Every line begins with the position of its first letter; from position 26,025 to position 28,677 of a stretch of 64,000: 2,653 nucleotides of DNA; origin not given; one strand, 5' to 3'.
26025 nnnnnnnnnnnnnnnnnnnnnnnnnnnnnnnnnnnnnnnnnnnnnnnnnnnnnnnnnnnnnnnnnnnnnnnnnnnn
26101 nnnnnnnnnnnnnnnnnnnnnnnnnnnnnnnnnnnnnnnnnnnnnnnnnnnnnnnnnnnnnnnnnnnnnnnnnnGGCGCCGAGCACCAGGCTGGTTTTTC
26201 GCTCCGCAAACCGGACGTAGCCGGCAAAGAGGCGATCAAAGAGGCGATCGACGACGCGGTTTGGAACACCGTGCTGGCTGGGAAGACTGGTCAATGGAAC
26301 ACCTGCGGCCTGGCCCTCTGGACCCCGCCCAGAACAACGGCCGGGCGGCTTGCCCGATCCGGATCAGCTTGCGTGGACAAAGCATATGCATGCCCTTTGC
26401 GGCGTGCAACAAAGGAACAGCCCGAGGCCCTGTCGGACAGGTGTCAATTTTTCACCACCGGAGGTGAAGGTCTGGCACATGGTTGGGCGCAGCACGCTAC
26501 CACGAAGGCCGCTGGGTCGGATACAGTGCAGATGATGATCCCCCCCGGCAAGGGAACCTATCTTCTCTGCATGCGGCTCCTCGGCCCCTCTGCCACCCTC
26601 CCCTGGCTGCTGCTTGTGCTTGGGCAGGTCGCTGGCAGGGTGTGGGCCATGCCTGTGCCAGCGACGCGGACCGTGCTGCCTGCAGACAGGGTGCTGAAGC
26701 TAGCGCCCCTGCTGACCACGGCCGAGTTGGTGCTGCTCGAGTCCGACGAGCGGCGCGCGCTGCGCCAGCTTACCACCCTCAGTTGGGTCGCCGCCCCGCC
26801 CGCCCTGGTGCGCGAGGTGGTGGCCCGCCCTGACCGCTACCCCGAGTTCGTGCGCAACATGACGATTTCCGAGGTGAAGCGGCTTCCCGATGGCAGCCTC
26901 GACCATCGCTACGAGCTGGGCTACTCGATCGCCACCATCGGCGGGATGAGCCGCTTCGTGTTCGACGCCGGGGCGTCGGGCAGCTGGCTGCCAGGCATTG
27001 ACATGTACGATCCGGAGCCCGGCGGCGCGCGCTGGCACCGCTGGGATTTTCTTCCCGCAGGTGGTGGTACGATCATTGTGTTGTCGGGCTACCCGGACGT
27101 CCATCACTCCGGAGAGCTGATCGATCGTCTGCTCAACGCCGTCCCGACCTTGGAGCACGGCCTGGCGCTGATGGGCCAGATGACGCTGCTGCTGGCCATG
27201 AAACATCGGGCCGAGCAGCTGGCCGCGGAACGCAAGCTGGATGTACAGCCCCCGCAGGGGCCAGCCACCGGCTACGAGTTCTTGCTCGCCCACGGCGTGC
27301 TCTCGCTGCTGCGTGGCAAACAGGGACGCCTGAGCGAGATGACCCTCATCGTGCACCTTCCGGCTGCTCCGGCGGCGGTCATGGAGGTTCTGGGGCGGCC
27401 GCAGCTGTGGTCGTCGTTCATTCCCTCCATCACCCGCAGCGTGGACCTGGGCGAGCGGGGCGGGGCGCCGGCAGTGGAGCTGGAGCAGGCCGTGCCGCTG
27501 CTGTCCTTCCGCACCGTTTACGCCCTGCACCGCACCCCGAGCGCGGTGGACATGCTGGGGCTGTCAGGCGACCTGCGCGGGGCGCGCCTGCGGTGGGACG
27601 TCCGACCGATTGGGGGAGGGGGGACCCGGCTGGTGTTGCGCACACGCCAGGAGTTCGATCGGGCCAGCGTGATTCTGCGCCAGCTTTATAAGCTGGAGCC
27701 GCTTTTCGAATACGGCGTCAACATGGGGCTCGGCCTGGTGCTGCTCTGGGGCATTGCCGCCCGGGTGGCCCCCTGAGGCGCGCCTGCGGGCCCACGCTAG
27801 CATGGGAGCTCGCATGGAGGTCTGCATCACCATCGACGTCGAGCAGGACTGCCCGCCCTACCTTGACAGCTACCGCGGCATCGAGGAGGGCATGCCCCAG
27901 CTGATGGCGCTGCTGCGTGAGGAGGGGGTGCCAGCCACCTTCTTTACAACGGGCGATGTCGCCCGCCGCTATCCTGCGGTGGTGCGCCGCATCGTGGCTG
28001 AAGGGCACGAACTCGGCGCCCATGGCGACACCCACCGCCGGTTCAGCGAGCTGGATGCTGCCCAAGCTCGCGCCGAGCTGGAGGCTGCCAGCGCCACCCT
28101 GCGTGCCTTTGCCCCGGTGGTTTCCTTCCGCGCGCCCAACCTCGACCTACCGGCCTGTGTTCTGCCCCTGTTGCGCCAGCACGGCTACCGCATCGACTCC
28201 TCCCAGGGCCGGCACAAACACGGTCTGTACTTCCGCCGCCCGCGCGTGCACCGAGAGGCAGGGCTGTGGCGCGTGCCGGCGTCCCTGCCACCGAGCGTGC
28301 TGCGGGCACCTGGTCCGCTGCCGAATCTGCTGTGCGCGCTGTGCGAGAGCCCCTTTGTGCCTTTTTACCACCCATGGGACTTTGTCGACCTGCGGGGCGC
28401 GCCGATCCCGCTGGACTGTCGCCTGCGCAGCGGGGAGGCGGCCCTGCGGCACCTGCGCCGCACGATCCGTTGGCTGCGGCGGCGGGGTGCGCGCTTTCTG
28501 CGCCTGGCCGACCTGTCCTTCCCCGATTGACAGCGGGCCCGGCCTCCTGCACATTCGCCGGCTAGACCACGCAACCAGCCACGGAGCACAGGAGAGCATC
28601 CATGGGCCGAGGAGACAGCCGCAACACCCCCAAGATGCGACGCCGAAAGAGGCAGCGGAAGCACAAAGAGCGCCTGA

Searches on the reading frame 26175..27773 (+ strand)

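Call 22: search_protein_families(library=pfam, proteins=[window:26175-27773:+], max_evalue=0.001)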
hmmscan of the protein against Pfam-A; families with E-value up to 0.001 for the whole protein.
window:26175-27773:+ (533 aa): 2 families
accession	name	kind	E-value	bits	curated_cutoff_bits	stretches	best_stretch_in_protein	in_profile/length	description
PF10604.15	Polyketide_cyc2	-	7.9e-09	36.4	27.4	1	393-491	8-107/142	Polyketide cyclase / dehydrase and lipid transport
PF03364.25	Polyketide_cyc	-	4.3e-06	27.4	23.4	0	395-498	1-103/126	Polyketide cyclase / dehydrase and lipid transport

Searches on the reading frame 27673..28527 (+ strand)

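Call 22: search_protein_families(library=pfam, proteins=[window:27673-28527:+], max_evalue=0.001)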
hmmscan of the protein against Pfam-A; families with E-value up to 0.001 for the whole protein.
window:27673-28527:+ (285 aa): 1 family
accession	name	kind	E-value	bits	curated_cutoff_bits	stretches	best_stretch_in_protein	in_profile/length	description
PF01522.26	Polysacc_deac_1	-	1.5e-19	70.6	23.1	1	71-173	18-122/124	Polysaccharide deacetylase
